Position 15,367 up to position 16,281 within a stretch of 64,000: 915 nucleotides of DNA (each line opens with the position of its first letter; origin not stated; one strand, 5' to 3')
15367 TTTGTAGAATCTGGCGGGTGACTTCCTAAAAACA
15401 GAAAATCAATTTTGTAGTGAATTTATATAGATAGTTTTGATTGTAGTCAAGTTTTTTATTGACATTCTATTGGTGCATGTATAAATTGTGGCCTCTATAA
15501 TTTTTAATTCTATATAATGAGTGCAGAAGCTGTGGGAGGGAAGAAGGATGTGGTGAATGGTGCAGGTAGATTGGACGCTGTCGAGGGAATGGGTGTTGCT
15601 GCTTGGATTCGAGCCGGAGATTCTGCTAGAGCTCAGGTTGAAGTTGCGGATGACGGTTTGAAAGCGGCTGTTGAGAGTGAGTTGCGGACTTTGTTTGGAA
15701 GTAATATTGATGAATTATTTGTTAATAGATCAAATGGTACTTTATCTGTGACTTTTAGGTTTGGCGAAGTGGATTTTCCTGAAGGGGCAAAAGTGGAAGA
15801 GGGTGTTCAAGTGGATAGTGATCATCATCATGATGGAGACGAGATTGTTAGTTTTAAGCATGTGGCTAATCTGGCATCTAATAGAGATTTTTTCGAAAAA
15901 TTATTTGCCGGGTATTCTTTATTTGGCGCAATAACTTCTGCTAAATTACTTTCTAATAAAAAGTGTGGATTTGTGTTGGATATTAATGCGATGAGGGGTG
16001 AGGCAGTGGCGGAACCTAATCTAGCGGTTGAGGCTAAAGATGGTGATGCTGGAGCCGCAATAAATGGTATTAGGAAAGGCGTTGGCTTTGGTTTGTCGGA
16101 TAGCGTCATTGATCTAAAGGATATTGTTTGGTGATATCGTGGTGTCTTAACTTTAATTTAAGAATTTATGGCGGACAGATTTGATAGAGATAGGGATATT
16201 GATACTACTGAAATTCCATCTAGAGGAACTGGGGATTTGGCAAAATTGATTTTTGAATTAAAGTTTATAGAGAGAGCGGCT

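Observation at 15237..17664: Opposite-strand four-gene orphan operon wedged between tuf and rpsJ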

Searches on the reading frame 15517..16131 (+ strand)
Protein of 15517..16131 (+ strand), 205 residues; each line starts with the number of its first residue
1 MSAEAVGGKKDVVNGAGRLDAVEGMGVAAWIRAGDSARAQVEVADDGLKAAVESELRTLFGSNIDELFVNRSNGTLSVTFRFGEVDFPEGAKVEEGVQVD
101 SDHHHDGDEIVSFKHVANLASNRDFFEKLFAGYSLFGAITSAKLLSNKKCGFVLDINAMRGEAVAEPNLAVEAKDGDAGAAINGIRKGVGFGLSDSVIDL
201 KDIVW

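Call 4: search_protein_families(library=pfam, proteins=[window:15517-16131:+], max_evalue=1)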
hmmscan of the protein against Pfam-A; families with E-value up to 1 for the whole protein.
window:15517-16131:+ (205 aa): 2 families
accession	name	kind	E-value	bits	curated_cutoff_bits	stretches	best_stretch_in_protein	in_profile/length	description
PF19410.4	DUF5980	-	0.03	15.2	27.1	1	64-117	10-63/97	Family of unknown function (DUF5980)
PF16932.10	T4SS_TraI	-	0.27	10.9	26.1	1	80-124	165-209/213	Type IV secretory system, conjugal DNA-protein transfer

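Call 5: search_protein_families(library=ncbifam, proteins=[window:15517-16131:+], max_evalue=1)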
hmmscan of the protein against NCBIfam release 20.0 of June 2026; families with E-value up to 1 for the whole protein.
window:15517-16131:+ (205 aa): 0 families

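Call 10: list_cluster_members(proteins=[window:15517-16131:+, window:16168-16740:+, window:16774-17073:+, window:16840-17073:+, window:17099-17569:+, window:17668-18858:-, window:14913-15236:-])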
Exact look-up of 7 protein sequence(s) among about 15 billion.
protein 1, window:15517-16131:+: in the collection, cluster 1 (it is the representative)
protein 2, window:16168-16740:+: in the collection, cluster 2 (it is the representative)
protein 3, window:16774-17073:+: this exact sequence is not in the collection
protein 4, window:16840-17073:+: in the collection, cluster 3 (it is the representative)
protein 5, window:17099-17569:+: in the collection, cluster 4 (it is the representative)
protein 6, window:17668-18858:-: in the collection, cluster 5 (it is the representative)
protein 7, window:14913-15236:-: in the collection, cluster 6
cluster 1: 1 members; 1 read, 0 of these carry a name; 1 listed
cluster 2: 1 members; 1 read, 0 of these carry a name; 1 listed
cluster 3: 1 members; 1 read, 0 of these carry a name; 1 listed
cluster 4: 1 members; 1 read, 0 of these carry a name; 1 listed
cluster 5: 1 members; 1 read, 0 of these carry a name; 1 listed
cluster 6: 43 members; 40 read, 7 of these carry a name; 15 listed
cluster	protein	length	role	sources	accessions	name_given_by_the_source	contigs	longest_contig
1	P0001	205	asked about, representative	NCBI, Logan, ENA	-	-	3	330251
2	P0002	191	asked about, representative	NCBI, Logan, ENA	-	-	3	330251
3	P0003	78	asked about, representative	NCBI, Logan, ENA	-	-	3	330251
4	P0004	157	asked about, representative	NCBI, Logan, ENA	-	-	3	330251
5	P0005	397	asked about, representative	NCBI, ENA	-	-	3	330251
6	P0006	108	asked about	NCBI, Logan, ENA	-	-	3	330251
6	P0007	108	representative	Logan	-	-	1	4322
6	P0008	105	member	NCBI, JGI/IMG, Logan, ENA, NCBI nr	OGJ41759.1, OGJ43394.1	30S ribosomal protein S10 [Candidatus Peregrinibacteria bacterium ... | small subunit ribosomal protein S10 | MAG: 30S ribosomal protein S10 [Candidatus Peregrinibacteria bacterium ...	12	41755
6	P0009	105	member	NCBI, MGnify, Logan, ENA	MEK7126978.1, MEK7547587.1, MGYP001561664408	MAG: 30S ribosomal protein S10 [Patescibacteria group bacterium] | CR=1 FL=1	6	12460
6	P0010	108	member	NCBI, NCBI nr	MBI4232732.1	30S ribosomal protein S10 [Candidatus Peregrinibacteria bacterium]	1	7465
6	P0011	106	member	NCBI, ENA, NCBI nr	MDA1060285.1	MAG: 30S ribosomal protein S10 [bacterium] | 30S ribosomal protein S10 [bacterium]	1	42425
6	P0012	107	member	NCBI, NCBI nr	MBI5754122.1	30S ribosomal protein S10 [Candidatus Peregrinibacteria bacterium]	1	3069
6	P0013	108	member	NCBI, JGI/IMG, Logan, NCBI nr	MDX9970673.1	MAG: 30S ribosomal protein S10 [Candidatus Gracilibacteria bacterium] | small subunit ribosomal protein S10 | 30S ribosomal protein S10 [Candidatus Gracilibacteria bacterium]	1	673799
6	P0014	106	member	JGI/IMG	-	small subunit ribosomal protein S10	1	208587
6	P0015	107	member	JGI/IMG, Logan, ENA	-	-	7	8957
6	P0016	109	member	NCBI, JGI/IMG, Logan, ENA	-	-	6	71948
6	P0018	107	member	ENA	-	-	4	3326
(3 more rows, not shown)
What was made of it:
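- On Taxonomically restricted (orphan) genes: All four are singleton clusters at 90% identity (call 10).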

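Call 12: find_encoding_contigs(protein=P0001, flank=10000, max_places=6)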
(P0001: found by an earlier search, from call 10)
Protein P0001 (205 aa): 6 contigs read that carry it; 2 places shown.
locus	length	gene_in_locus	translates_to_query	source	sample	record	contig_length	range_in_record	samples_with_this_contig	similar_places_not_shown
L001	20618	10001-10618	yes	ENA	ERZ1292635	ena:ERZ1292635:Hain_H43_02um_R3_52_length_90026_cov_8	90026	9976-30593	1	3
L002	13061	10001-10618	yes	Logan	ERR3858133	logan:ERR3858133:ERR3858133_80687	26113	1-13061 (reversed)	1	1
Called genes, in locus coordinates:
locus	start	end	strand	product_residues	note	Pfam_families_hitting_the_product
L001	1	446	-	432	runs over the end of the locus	PF00344:SecY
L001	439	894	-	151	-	PF00828:Ribosomal_L27A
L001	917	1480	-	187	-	PF00333:Ribosomal_S5, PF03719:Ribosomal_S5_C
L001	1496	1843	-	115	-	PF00861:Ribosomal_L18p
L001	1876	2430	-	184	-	PF00347:Ribosomal_L6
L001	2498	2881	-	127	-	PF00410:Ribosomal_S8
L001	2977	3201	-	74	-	PF00253:Ribosomal_S14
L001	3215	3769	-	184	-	PF00281:Ribosomal_L5, PF00673:Ribosomal_L5_C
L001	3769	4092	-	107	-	PF00467:KOW (faint), PF17136:ribosomal_L24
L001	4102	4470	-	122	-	PF00238:Ribosomal_L14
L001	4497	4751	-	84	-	PF00366:Ribosomal_S17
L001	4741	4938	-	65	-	PF00831:Ribosomal_L29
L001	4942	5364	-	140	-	PF00252:Ribosomal_L16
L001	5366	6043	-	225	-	PF07650:KH_2, PF00189:Ribosomal_S3_C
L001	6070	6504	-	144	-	PF00237:Ribosomal_L22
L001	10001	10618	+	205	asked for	-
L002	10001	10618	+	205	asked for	-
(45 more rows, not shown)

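Call 13: find_encoding_contigs(protein=P0013, flank=6000, max_places=3)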
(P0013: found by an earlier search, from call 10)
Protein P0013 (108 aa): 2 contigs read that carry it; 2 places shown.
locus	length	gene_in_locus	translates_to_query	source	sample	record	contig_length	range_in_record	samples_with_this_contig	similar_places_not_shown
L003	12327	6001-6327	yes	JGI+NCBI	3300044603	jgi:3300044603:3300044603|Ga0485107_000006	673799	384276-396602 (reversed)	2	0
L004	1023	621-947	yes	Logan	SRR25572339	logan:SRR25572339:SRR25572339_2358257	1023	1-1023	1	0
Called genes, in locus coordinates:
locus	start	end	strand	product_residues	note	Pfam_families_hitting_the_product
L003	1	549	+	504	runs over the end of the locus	PF21941:SMEK_N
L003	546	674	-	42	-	-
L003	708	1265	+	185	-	PF04011:LemA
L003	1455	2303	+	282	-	PF01435:Peptidase_M48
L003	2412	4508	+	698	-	PF00009:GTP_EFTU, PF03144:GTP_EFTU_D2, PF22042:EF-G_D2, PF14492:EFG_III, PF16658:RF3_C, PF03764:EFG_IV, PF00679:EFG_C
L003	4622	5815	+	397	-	PF00009:GTP_EFTU, PF03144:GTP_EFTU_D2, PF03143:GTP_EFTU_D3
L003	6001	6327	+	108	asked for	PF00338:Ribosomal_S10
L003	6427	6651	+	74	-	-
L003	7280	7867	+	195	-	PF00297:Ribosomal_L3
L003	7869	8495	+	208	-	PF00573:Ribosomal_L4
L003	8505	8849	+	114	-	PF00276:Ribosomal_L23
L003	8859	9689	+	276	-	PF00181:Ribosomal_L2_N, PF03947:Ribosomal_L2_C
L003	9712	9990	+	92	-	PF00203:Ribosomal_S19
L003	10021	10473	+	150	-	PF00237:Ribosomal_L22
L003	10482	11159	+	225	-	PF07650:KH_2, PF00189:Ribosomal_S3_C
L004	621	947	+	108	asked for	PF00338:Ribosomal_S10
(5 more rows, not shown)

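Call 14: find_encoding_contigs(protein=P0008, flank=6000, max_places=3)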
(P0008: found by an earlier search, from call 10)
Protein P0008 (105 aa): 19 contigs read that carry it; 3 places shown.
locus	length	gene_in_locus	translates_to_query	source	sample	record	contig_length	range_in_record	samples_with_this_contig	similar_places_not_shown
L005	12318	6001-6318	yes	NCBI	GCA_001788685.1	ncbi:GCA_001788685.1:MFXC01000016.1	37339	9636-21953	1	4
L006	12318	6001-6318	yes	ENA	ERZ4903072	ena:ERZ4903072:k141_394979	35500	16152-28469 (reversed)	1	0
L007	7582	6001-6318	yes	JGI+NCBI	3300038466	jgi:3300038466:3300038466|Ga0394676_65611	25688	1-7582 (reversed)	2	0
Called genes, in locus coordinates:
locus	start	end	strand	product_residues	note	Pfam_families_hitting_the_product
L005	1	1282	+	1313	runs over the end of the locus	PF04997:RNA_pol_Rpb1_1, PF00623:RNA_pol_Rpb1_2, PF04983:RNA_pol_Rpb1_3, PF05000:RNA_pol_Rpb1_4, PF04998:RNA_pol_Rpb1_5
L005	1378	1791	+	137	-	PF00164:Ribosom_S12_S23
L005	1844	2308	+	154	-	PF00177:Ribosomal_S7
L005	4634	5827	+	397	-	PF00009:GTP_EFTU, PF03144:GTP_EFTU_D2, PF03143:GTP_EFTU_D3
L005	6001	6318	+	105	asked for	PF00338:Ribosomal_S10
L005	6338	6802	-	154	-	-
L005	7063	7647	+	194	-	PF00297:Ribosomal_L3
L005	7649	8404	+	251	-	-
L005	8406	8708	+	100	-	PF00276:Ribosomal_L23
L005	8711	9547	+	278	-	PF00181:Ribosomal_L2_N, PF03947:Ribosomal_L2_C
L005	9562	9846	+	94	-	PF00203:Ribosomal_S19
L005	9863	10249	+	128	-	PF00237:Ribosomal_L22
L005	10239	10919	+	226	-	PF05316:VAR1 (faint), PF07650:KH_2, PF00189:Ribosomal_S3_C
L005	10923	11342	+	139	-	PF00252:Ribosomal_L16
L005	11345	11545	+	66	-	PF00831:Ribosomal_L29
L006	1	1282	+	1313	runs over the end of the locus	PF04997:RNA_pol_Rpb1_1, PF00623:RNA_pol_Rpb1_2, PF04983:RNA_pol_Rpb1_3, PF05000:RNA_pol_Rpb1_4, PF04998:RNA_pol_Rpb1_5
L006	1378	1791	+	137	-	PF00164:Ribosom_S12_S23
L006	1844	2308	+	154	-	PF00177:Ribosomal_S7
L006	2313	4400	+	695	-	PF00009:GTP_EFTU, PF03144:GTP_EFTU_D2, PF22042:EF-G_D2, PF14492:EFG_III, PF16658:RF3_C, PF03764:EFG_IV, PF00679:EFG_C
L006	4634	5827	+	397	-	PF00009:GTP_EFTU, PF03144:GTP_EFTU_D2, PF03143:GTP_EFTU_D3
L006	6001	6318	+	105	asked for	PF00338:Ribosomal_S10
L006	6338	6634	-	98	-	-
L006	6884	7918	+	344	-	PF13565:HTH_32 (weak), PF00665:rve (weak), PF13683:rve_3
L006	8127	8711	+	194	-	PF00297:Ribosomal_L3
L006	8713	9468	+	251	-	PF00573:Ribosomal_L4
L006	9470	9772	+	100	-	PF00276:Ribosomal_L23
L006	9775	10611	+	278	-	PF00181:Ribosomal_L2_N, PF03947:Ribosomal_L2_C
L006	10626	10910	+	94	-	PF00203:Ribosomal_S19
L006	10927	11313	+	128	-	PF00237:Ribosomal_L22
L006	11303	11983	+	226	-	PF05316:VAR1 (faint), PF07650:KH_2, PF00189:Ribosomal_S3_C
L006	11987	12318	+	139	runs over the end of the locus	PF00252:Ribosomal_L16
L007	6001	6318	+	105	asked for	PF00338:Ribosomal_S10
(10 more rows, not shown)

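Call 22: find_homologous_proteins(query=window:15517-16131:+, max_evalue=10)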
Query window:15517-16131:+ (205 aa): 1 proteins with E <= 10 among 530 candidates.
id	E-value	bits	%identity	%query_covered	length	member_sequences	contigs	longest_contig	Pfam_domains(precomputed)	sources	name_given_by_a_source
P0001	5.1e-126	436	100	100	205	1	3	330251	-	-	-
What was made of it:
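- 15517..16134 (+): ORF1: 205 aa, pI 4.7, soluble, orphan. The search of 5.8 billion proteins returned only itself (call 22).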

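Call 23: search_protein_families(library=phrogs, proteins=[window:15517-16131:+], max_evalue=1)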
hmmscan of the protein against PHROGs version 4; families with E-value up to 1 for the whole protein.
window:15517-16131:+ (205 aa): 0 families

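Call 24: search_protein_families(library=padloc, proteins=[window:15517-16131:+], max_evalue=1)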
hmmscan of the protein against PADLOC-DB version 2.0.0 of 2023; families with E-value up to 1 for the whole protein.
window:15517-16131:+ (205 aa): 0 families

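Call 54: find_related_loci(query=window:15517-16131:+, collection=viral_contigs, flank=5000)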
Query window:15517-16131:+ (205 aa) in viral_contigs; peptide patterns used: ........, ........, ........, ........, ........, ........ (x = any residue, [..] = any of these).
23 stretches matched a pattern, but none encodes a relative of the query by tblastn (E <= 1e-3).

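Call 65: search_solved_structures(query=window:15517-16131:+, max_evalue=10)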
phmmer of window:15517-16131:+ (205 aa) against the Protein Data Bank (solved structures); distinct sequences matched with E-value up to 10: 4.
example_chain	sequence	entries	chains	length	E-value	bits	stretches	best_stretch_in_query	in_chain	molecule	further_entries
4b2q_I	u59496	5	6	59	0.58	13.3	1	28-76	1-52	ATP SYNTHASE SUBUNIT EPSILON, MITOCHONDRIAL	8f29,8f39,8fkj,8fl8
2hld_I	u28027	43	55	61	0.64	13.1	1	29-76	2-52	ATP synthase epsilon chain, mitochondrial | ATP SYNTHASE SUBUNIT EPSILON, MITOCHONDRIAL | ATP synthase subunit epsilon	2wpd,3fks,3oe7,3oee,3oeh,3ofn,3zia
2xok_I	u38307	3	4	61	0.69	13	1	29-76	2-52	ATP SYNTHASE CATALYTIC SECTOR F1 EPSILON SUBUNIT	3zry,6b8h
8bao_A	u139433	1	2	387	1.7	11.7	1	32-85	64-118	DUF1887 family protein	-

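Call 99: find_encoding_contigs(protein=P0018, flank=6000, max_places=4)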
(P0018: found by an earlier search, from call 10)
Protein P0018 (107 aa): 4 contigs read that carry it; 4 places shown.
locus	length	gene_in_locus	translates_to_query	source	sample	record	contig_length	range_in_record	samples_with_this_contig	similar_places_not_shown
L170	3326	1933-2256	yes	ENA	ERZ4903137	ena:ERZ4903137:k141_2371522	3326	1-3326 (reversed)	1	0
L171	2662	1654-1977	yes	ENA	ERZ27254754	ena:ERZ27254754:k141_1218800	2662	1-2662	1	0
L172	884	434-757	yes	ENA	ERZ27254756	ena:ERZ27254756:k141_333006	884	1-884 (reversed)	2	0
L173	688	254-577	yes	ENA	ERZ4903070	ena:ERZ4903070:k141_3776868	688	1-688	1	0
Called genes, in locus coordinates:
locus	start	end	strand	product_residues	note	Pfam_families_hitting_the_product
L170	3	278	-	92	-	?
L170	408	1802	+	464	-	PF00395:SLH (weak)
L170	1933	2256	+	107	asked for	PF00338:Ribosomal_S10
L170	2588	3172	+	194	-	PF00297:Ribosomal_L3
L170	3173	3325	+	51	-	?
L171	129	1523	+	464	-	PF00395:SLH (weak)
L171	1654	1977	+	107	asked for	PF00338:Ribosomal_S10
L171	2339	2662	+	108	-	?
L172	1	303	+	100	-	?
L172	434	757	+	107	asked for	PF00338:Ribosomal_S10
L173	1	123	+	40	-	?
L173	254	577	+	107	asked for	PF00338:Ribosomal_S10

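Call 100: find_encoding_contigs(protein=P0016, flank=6000, max_places=2)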
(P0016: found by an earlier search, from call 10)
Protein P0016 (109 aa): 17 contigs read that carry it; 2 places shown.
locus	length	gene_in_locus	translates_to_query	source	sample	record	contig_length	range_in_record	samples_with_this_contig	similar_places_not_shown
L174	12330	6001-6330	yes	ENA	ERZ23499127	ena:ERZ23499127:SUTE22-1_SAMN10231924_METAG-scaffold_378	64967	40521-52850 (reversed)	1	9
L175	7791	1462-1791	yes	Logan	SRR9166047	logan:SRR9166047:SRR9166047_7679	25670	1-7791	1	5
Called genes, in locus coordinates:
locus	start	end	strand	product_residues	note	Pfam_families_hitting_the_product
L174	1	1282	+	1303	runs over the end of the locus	PF04997:RNA_pol_Rpb1_1, PF00623:RNA_pol_Rpb1_2, PF04983:RNA_pol_Rpb1_3, PF05000:RNA_pol_Rpb1_4, PF04998:RNA_pol_Rpb1_5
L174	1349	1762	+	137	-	PF00164:Ribosom_S12_S23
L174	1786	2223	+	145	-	PF00177:Ribosomal_S7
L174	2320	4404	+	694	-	PF00009:GTP_EFTU, PF03144:GTP_EFTU_D2, PF22042:EF-G_D2, PF14492:EFG_III, PF16658:RF3_C (weak), PF03764:EFG_IV, PF00679:EFG_C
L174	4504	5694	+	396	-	PF00009:GTP_EFTU, PF03144:GTP_EFTU_D2, PF03143:GTP_EFTU_D3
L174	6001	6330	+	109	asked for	PF00338:Ribosomal_S10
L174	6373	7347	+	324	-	PF01699:Na_Ca_ex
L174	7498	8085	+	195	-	PF00297:Ribosomal_L3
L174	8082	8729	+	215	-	PF00573:Ribosomal_L4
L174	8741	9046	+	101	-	PF00276:Ribosomal_L23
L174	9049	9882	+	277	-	PF00181:Ribosomal_L2_N, PF03947:Ribosomal_L2_C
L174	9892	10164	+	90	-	PF00203:Ribosomal_S19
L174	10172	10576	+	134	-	PF00237:Ribosomal_L22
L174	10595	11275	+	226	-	PF07650:KH_2, PF00189:Ribosomal_S3_C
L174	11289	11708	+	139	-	PF00252:Ribosomal_L16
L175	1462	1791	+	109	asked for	PF00338:Ribosomal_S10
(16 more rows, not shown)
